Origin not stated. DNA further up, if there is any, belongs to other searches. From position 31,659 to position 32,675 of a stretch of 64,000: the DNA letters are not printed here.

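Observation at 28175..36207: Two ~1200-aa orphan proteins bracketing tpiA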

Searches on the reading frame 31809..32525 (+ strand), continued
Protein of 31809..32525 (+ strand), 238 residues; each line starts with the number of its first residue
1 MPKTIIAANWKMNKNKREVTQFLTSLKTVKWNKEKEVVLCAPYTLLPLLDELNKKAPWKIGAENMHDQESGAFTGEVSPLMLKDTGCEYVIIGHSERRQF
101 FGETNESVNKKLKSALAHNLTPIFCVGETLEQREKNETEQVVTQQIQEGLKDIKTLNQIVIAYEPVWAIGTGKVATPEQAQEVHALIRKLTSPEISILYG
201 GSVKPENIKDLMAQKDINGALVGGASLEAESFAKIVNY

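Call 106: search_protein_families(library=padloc, proteins=[L088:6124-9981:+, L086:2-3343:+, L084:1-3465:+], max_evalue=0.01)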
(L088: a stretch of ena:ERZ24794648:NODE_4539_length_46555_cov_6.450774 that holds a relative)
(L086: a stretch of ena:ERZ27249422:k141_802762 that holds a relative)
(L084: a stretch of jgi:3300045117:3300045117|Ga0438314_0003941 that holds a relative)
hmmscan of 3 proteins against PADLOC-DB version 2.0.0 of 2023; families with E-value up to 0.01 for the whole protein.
L088:6124-9981:+ (1286 aa): 0 families

L086:2-3343:+ (1114 aa): 0 families

L084:1-3465:+ (1155 aa): 0 families

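Call 107: search_protein_families(library=phrogs, proteins=[L088:6124-9981:+, L086:2-3343:+, L084:1-3465:+], max_evalue=0.01)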
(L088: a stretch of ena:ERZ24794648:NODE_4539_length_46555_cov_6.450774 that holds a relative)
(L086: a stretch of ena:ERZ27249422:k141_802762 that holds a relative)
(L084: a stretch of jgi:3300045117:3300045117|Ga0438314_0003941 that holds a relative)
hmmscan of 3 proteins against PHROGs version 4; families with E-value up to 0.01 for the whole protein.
L088:6124-9981:+ (1286 aa): 0 families

L086:2-3343:+ (1114 aa): 0 families

L084:1-3465:+ (1155 aa): 0 families
